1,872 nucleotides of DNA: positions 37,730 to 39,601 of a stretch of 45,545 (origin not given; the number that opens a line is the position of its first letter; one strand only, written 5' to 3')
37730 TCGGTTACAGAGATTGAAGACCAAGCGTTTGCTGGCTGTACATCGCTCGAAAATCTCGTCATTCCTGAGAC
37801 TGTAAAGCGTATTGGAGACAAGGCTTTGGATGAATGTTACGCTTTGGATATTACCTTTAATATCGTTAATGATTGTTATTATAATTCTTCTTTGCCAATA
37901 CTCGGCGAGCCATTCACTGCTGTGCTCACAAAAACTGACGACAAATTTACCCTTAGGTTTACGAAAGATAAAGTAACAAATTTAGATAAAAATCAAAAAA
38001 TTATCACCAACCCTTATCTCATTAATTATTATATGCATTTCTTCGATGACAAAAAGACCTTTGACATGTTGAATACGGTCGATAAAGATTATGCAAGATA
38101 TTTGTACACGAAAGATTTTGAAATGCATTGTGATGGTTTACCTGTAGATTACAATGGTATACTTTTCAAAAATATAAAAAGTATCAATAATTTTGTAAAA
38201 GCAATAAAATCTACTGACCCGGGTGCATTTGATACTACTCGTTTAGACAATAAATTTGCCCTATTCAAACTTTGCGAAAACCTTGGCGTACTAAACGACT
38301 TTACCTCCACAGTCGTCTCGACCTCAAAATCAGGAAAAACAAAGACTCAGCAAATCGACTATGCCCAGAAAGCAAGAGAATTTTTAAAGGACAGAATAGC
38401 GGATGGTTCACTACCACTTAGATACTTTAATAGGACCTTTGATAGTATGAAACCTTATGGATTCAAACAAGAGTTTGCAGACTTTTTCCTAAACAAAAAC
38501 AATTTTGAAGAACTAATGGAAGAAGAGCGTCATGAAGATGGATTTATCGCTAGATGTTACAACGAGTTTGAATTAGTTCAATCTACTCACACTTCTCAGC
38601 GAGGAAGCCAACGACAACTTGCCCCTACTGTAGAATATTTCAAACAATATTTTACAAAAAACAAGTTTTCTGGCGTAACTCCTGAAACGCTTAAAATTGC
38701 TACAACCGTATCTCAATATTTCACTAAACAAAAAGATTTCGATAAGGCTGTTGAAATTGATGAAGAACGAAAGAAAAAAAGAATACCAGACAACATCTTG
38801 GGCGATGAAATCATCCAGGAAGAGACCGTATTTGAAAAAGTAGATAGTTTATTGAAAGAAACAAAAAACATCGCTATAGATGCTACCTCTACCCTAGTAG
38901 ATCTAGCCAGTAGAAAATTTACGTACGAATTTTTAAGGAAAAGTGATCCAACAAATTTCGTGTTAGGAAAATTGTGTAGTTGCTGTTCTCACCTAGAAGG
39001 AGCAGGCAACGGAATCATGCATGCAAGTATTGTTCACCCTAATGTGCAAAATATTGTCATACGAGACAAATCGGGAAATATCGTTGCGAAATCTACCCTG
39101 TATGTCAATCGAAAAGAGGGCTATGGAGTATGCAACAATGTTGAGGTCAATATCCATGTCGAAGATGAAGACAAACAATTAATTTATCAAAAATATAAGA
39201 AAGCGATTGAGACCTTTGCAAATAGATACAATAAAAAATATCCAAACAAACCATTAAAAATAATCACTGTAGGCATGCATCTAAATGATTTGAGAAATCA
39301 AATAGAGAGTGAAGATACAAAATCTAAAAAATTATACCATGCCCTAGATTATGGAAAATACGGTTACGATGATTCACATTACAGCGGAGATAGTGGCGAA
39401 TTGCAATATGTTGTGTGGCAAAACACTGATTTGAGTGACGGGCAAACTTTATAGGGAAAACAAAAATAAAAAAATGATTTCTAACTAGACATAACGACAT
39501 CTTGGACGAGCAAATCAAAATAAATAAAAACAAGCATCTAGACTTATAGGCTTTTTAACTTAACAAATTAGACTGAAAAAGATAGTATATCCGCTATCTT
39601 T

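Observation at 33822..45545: Tandem array of four signal-peptide-less BspA-type LRR proteins sharing an unassigned ~510-aa C-terminal module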

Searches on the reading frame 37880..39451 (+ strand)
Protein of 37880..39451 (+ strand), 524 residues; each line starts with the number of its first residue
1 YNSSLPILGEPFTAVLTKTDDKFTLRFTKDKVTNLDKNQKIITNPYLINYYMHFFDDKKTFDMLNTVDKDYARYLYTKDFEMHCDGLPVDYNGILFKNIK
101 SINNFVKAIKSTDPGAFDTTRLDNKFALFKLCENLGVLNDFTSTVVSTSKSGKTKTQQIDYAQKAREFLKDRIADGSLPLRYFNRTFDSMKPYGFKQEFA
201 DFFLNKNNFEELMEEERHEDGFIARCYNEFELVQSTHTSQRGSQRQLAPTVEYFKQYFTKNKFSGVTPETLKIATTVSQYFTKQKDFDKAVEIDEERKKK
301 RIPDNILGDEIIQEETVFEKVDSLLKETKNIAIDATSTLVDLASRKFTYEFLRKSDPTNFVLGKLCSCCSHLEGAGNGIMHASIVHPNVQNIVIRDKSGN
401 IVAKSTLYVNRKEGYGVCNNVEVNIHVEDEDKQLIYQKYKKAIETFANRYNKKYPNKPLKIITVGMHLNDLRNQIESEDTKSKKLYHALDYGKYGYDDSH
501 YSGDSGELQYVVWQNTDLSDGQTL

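Call 7: search_protein_families(library=pfam, proteins=[window:37880-39451:+], max_evalue=10)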
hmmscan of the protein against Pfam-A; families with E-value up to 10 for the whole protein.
window:37880-39451:+ (524 aa): 0 families

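Call 8: search_protein_families(library=ncbifam, proteins=[window:37880-39451:+], max_evalue=10)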
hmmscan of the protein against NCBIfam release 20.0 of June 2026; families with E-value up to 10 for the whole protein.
window:37880-39451:+ (524 aa): 1 family
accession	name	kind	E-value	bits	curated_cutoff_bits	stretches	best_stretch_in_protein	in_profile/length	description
TIGR03112.1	6_pyr_pter_rel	hypoth_equivalog_domain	7.8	6.8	69.35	1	403-469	9-76/113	6-pyruvoyl tetrahydropterin synthase-related domain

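Call 10: find_homologous_proteins(query=window:37880-39451:+, max_evalue=0.001)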
Query window:37880-39451:+ (524 aa): 127 proteins with E <= 0.001 among 7048 candidates; the best 120 are listed.
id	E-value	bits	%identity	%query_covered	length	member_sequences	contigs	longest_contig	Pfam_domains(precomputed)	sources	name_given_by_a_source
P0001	0.0e+0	1183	100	100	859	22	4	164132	PF13306.13,PF05725.19,PF13855.13,PF23952.2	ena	-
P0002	1.2e-212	725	65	97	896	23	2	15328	PF13306.13,PF05725.19,PF13855.13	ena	-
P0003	1.5e-206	705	65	98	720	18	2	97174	PF13306.13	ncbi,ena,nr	ncbi:MAG TPA: leucine-rich repeat domain-containing protein [Candidatus Onthoplasma faecigallinarum]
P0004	3.0e-206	704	65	98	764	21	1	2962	PF13306.13,PF13855.13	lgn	-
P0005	5.9e-206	703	64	98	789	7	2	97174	PF13306.13,PF13855.13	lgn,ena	-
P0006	1.5e-192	659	59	97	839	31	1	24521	PF13306.13,PF13855.13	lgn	-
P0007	4.1e-188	644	60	98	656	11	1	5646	PF13306.13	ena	-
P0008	3.4e-175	602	56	97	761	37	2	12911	PF13306.13,PF13855.13,PF23952.2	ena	-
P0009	6.4e-174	598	57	95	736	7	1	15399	PF13306.13,PF13855.13,PF23952.2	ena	-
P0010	1.9e-163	563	53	99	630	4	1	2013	PF13306.13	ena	-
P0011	1.9e-163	563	53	98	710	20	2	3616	PF13306.13,PF05725.19,PF13855.13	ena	-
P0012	6.9e-151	522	50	97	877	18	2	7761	PF13306.13,PF05725.19,PF13855.13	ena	-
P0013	2.1e-148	513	49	99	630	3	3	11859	PF13306.13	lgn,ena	-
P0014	1.6e-129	451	55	74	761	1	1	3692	PF13306.13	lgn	-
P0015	1.9e-122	428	53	74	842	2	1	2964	PF13306.13,PF13855.13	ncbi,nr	ncbi:MAG: leucine-rich repeat protein, partial [Clostridia bacterium]|nr:leucine-rich repeat protein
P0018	9.9e-117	409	47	80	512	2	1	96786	-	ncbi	-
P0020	1.2e-111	392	48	74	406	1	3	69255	-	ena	-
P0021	9.4e-111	389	47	79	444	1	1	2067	-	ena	-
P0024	5.1e-108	380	46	74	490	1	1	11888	-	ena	-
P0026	4.8e-107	377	49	72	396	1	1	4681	-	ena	-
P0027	6.7e-107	376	51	68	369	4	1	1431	-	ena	-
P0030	3.2e-106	374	49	75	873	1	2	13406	PF13306.13,PF13855.13,PF28505.1,PF23952.2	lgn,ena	-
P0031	3.6e-106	374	47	75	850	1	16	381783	PF13306.13,PF13855.13,PF23952.2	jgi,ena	-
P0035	2.0e-104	368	50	69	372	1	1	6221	-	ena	-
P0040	9.2e-104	366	50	68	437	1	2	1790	-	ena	-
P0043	1.8e-102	362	47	76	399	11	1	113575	-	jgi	-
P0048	1.4e-100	356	47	74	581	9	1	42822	-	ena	-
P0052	1.2e-98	349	46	75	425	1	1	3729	-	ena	-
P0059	3.4e-96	341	74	42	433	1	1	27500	PF28082.1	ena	-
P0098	4.4e-80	288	44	67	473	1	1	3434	-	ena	-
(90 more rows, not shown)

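Call 15: search_protein_families(library=pfam, proteins=[P0059, P0018, P0048, P0030], max_evalue=0.1)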
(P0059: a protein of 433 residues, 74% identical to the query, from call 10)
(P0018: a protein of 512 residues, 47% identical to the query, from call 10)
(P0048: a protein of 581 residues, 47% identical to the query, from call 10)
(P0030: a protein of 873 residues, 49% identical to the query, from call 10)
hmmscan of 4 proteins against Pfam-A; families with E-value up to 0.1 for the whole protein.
P0059 (433 aa): 0 families

P0018 (512 aa): 2 families
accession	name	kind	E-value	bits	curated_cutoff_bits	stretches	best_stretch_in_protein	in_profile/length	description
PF00913.24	Trypan_glycop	-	0.032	13.9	22.1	1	196-285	239-328/367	Trypanosome variant surface glycoprotein (A-type)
PF02829.19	3H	-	0.042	14.5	25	1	410-469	23-81/97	3H domain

P0048 (581 aa): 0 families

P0030 (873 aa): 5 families
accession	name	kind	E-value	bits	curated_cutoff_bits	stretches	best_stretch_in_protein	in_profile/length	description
PF13306.12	LRR_5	-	2e-108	357.9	27.7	4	100-223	3-123/127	BspA type Leucine rich repeat region (6 copies)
PF13855.12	LRR_8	-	3.1e-29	101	27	3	118-162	11-56/61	Leucine rich repeat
PF23952.1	LRR_EndoS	-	6e-07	30.1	27.9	0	73-142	46-116/116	Endo-beta-N-acetylglucosaminidase EndoS LRR domain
PF01457.22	Peptidase_M8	-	0.0028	16.8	21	0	22-136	408-521/529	Leishmanolysin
PF12799.13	LRR_4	-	0.0096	16.6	27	0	111-146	3-38/44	Leucine Rich repeats (2 copies)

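Call 20: find_encoding_contigs(protein=P0001, flank=10000, max_places=4)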
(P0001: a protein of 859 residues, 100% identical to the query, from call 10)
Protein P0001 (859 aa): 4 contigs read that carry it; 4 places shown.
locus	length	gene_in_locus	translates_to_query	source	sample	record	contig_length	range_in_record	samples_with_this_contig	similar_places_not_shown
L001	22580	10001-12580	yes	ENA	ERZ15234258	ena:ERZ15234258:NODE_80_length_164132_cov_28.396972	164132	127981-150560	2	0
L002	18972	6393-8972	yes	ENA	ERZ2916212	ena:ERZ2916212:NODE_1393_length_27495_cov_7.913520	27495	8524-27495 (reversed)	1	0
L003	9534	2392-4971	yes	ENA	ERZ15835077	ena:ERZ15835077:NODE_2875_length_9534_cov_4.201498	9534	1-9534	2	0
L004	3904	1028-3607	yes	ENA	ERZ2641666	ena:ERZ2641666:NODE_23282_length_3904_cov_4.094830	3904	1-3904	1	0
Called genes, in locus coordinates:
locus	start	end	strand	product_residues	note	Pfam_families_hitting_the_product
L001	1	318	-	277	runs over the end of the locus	PF00849:PseudoU_synth_2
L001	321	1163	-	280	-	PF01261:AP_endonuc_2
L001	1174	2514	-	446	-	PF13091:PLDc_2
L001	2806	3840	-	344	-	-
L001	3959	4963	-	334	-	PF00575:S1 (weak)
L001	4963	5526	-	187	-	PF01553:Acyltransferase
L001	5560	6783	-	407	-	PF00890:FAD_binding_2, PF01134:GIDA (faint), PF03486:HI0933_like, PF07992:Pyr_redox_2 (weak), PF12831:FAD_oxidored, PF13738:Pyr_redox_3 (weak), PF22780:HI0933_like_1st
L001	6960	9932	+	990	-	PF13855:LRR_8 (faint), PF23952:LRR_EndoS (faint), PF05725:FNIP (faint), PF13306:LRR_5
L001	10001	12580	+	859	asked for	PF05725:FNIP (faint), PF13306:LRR_5, PF23952:LRR_EndoS (faint), PF13855:LRR_8 (faint), PF13306:LRR_5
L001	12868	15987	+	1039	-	PF13306:LRR_5, PF13855:LRR_8 (faint), PF05725:FNIP (faint), PF13306:LRR_5, PF23952:LRR_EndoS (faint), PF13306:LRR_5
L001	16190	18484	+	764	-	PF05725:FNIP (faint), PF13306:LRR_5, PF13855:LRR_8 (faint), PF13306:LRR_5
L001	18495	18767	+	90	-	-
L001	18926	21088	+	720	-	PF13306:LRR_5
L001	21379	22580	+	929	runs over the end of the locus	PF13306:LRR_5, PF13855:LRR_8 (faint), PF13306:LRR_5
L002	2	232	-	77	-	?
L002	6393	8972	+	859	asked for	PF05725:FNIP (faint), PF13306:LRR_5, PF23952:LRR_EndoS (faint), PF13855:LRR_8 (faint), PF13306:LRR_5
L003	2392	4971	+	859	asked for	PF05725:FNIP (faint), PF13306:LRR_5, PF23952:LRR_EndoS (faint), PF13855:LRR_8 (faint), PF13306:LRR_5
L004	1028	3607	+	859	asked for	PF05725:FNIP (faint), PF13306:LRR_5, PF23952:LRR_EndoS (faint), PF13855:LRR_8 (faint), PF13306:LRR_5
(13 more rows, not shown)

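Call 24: find_encoding_contigs(protein=P0003, flank=10000, max_places=3)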
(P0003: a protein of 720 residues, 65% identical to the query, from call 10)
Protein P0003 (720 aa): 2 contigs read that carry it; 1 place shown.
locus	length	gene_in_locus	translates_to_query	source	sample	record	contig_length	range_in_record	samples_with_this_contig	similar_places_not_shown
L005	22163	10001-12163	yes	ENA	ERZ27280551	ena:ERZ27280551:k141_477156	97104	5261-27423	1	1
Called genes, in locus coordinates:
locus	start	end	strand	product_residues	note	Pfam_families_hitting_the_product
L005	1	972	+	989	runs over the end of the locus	PF13855:LRR_8 (faint), PF23952:LRR_EndoS (faint), PF05725:FNIP (faint), PF13306:LRR_5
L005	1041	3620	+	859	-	PF05725:FNIP (faint), PF13306:LRR_5, PF23952:LRR_EndoS (faint), PF13855:LRR_8 (faint), PF13306:LRR_5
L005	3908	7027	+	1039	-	PF13306:LRR_5, PF13855:LRR_8 (faint), PF05725:FNIP (faint), PF23952:LRR_EndoS (faint), PF13306:LRR_5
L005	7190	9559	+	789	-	PF13306:LRR_5, PF13855:LRR_8 (faint), PF13306:LRR_5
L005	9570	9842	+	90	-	-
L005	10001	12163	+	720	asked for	PF13306:LRR_5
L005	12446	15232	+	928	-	PF13306:LRR_5, PF13855:LRR_8 (faint), PF23952:LRR_EndoS (faint), PF13306:LRR_5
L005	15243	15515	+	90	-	-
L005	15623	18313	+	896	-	PF13306:LRR_5, PF05725:FNIP (faint), PF13855:LRR_8 (faint), PF13306:LRR_5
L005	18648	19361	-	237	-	PF01479:S4, PF00849:PseudoU_synth_2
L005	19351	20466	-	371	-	PF00768:Peptidase_S11, PF13354:Beta-lactamase2, PF07943:PBP5_C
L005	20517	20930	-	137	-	PF09579:Spore_YtfJ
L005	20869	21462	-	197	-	-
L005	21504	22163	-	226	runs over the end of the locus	PF04079:SMC_ScpB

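Call 26: predict_structure(alignment_id=A2)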
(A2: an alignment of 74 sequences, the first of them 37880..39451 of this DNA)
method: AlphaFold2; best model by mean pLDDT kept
length: 524 residues; sequences in the alignment: 74
mean_pLDDT: 91.8   pTM: 0.86
mean pLDDT of the five models: 91.8, 91.6, 91.3, 90.7, 90.5
residues with pLDDT >= 90: 440; 70-90: 41; 50-70: 35; < 50: 8
segments of 3 or more residues with pLDDT < 50: 1-4, 330-332
pLDDT, mean of each block of 10 residues (from residue 1): 48 91 92 94 95 97 96 95 92 95 95 84 96 98 93 95 98 96 96 96 98 97 98 92 87 96 97 97 97 98 96 79 61 54 77 98 92 96 98 94 98 98 93 95 97 96 97 98 97 96 96 85 54
secondary structure, 60 per line:
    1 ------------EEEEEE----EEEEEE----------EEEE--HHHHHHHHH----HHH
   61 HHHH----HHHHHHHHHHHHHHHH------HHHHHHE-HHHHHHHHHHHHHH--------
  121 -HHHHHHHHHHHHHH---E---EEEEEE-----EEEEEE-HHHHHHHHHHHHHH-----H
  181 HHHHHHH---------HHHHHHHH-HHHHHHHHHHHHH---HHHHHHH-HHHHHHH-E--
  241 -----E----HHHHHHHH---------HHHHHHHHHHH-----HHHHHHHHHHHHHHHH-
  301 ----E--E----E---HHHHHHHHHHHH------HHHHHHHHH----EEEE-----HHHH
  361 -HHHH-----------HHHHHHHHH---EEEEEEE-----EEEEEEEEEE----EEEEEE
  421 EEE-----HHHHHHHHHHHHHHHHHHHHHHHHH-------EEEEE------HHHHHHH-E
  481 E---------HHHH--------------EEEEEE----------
elements in order: E13-18 E23-28 E39-42 H45-53 H58-64 H69-84 H91-96 H99-112 H122-135 E143-148 E154-159 H161-174 H180-187 H197-204 H206-218 H222-228 H230-236 H251-258 H268-278 H284-299 H317-328 H335-343 E348-351 H357-360 H362-365 H377-385 E389-395 E401-410 E415-423 H429-453 E461-465 H472-478 H491-494 E509-514
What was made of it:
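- On GNAT superfamily: The DSSP element order in the pLDDT-92 model matches (call 26).
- The AF2 model of the module has pLDDT 91.8 and pTM 0.86, and the C-domain element order is beta-alpha-alpha-beta-beta-beta-alpha-beta-alpha-beta, as in GNATs (call 26).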

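Call 28: fold_search(model_id=the predicted structure, library=pdb)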
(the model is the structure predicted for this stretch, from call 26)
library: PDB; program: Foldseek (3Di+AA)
matches with E <= 10: 525; with E <= 0.001: 1
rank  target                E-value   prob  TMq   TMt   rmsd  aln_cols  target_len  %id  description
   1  9ynv_N                5.4e-04  1.00  0.22  0.30   6.7       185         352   10  Histone Acetyl Transferase (HAT) module of ctSAGA (released 2025-12-03)
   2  3lod                  2.4e-03  1.00  0.19  0.55   6.6       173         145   12  The crystal structure of the putative acyl-CoA N-acyltransferase from Klebsiella pneumoniae subsp.pneumoniae MGH 78578 (released 2010-03-16)
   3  1m1d_A                2.5e-03  1.00  0.21  0.55   6.2       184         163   10  TETRAHYMENA GCN5 WITH BOUND BISUBSTRATE ANALOG INHIBITOR (released 2002-10-30)
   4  1cm0_B                2.5e-03  1.00  0.16  0.43   6.6       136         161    9  CRYSTAL STRUCTURE OF THE PCAF/COENZYME-A COMPLEX (released 1999-07-06)
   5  7kwj_B                2.6e-03  1.00  0.19  0.51   7.0       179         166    9  Spermidine N-acetyltransferase SpeG K23-Q34 chimera from Vibrio cholerae and hSSAT (released 2020-12-16)
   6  7kx3_C                3.1e-03  1.00  0.19  0.50   7.1       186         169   10  SpeG Spermidine N-acetyltransferase F149G mutant from Vibrio cholerae (released 2020-12-16)
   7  5trl_A                3.4e-03  1.00  0.17  0.44   6.5       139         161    7  Crystal structure of human GCN5 histone acetyltransferase domain (released 2017-12-06)
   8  7kx3_B                4.3e-03  1.00  0.20  0.53   6.7       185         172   11  SpeG Spermidine N-acetyltransferase F149G mutant from Vibrio cholerae (released 2020-12-16)
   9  5trl_B                4.5e-03  1.00  0.17  0.46   6.2       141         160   11  Crystal structure of human GCN5 histone acetyltransferase domain (released 2017-12-06)
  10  5trm_J                4.8e-03  1.00  0.17  0.43   6.6       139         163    7  Crystal structure of human GCN5 histone acetyltransferase domain (released 2017-12-06)
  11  4ri1_A                5.3e-03  1.00  0.15  0.38   6.8       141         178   12  Crystal structure of Helicobacter pylori pseudaminic acid biosynthesis N -acetyltransferase PseH complex with acetyl-c (released 2015-04-01)
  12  1q2d_A                5.5e-03  1.00  0.16  0.43   6.6       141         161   11  Crystal Structure of Tetrahymena GCN5 With Bound Coenzyme A and a 19-residue p53 peptide (released 2004-08-03)
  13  7kx3_A                5.5e-03  1.00  0.19  0.49   7.2       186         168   10  SpeG Spermidine N-acetyltransferase F149G mutant from Vibrio cholerae (released 2020-12-16)
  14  4nsq_A                5.8e-03  1.00  0.16  0.44   6.7       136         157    8  Crystal structure of PCAF (released 2014-03-05)
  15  8h66_F                5.8e-03  1.00  0.17  0.43   6.5       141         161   10  Crystal structure of human GCN5 histone acetyltransferase domain bound with propionyl-CoA (released 2023-05-03)
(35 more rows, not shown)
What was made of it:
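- All 50 Foldseek PDB hits shown are GNAT enzymes (Gcn5/PCAF, SpeG, RimL, NatD, PseH; E 5.4e-4 to 1.1e-2; target-normalised TM 0.30-0.55) (call 28). A GNAT-like fold occupies the C-terminus (call 28).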

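Call 35: fold_search(model_id=the predicted structure, library=viral)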
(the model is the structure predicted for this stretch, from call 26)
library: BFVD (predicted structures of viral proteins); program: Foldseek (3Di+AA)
matches with E <= 10: 451; with E <= 0.001: 2
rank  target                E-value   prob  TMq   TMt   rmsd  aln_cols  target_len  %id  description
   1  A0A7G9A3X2            5.3e-09  1.00  0.32  0.26  17.0       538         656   13  Uncharacterized protein [Bacteriophage sp.]
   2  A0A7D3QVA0            4.5e-04  1.00  0.23  0.50   5.6       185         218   14  Acyl-CoA N-acyltransferase [Fadolivirus FV1/VV64]
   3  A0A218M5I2            1.3e-03  1.00  0.18  0.44  15.4       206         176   15  Acetyltransferase domain protein [Arthrobacter phage Niktson]
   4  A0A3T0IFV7            1.3e-03  0.69  0.14  0.09  25.2       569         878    9  (no name in the UniProt tables at hand)
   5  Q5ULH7                2.0e-03  0.92  0.21  0.21  21.7       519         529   12  Orf137 [Lactobacillus phage LP65]
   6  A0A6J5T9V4            2.2e-03  1.00  0.22  0.49   6.1       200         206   10  Uncharacterized protein [uncultured Caudovirales phage]
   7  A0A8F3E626            2.3e-03  0.99  0.18  0.26  18.4       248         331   12  Acetyltransferase [Streptomyces phage TaidaOne]
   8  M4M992                3.3e-03  0.87  0.15  0.17  23.1       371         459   11  (no name in the UniProt tables at hand)
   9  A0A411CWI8            5.1e-03  0.98  0.15  0.23  22.1       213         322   11  (no name in the UniProt tables at hand)
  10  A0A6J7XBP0            5.9e-03  1.00  0.16  0.49   4.3       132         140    8  GNAT domain containing protein [uncultured Caudovirales phage]
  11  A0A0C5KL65            6.2e-03  0.99  0.17  0.39  10.3       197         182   11  PcfJ-like protein [Enterococcus phage EFDG1]
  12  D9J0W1                6.5e-03  0.90  0.19  0.17  19.3       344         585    8  Gp163 [Brochothrix phage A9]
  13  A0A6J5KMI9            6.8e-03  0.47  0.15  0.10  22.9       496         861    8  PcfJ-like protein [uncultured Caudovirales phage]
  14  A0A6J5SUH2            7.9e-03  1.00  0.18  0.20   5.2       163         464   10  Uncharacterized protein [uncultured Caudovirales phage]
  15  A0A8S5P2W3            7.9e-03  0.80  0.16  0.18  22.3       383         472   11  PcfJ like protein [Siphoviridae sp. ctQtc11]
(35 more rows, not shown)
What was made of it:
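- On PcfJ-like (PF14284): BFVD hits annotated PcfJ-like have E 6e-3 to 6e-2, query-normalised TM 0.14-0.17 and high rmsd (call 35).
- Foldseek against BFVD lists several proteins annotated 'PcfJ-like' and a 656-aa 'Bacteriophage sp.' protein (E 5.3e-9, 538 columns) (call 35). TM-scores for the PcfJ-like hits are 0.14-0.17 normalised to the query and up to 0.39 to the target, with rmsd 10-25 A (call 35).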

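Call 40: search_dna_similar(query=window:37880-39451:+, collection=phages, mode=protein, max_evalue=0.01, max_rows=25)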
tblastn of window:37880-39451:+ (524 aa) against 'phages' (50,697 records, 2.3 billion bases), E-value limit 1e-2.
Records with a match: 3; places in all: 3; records where one place covers at least 80% of the query: 0.
Best place of each record, by identity: <60% 3.
By first word of the organism name: Microcystis 2; Cyanophage 1.
By host as written in the record: Microcystis aeruginosa 2; Cyanobacteria 1.
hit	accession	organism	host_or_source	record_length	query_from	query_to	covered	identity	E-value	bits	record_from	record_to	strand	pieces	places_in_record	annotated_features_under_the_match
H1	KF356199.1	Microcystis phage MaMV-DC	Microcystis aeruginosa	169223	332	410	15%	34.2%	6e-3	45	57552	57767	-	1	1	hypothetical protein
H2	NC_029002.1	Microcystis phage MaMV-DC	Microcystis aeruginosa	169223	332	410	15%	34.2%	6e-3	45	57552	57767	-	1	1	hypothetical protein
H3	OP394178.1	Cyanophage MaMV-DH01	Cyanobacteria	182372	351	410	11%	35.0%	7e-3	45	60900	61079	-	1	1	hypothetical protein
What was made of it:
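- Tried and rejected: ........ held only three weak cyanophage hits (call 40).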
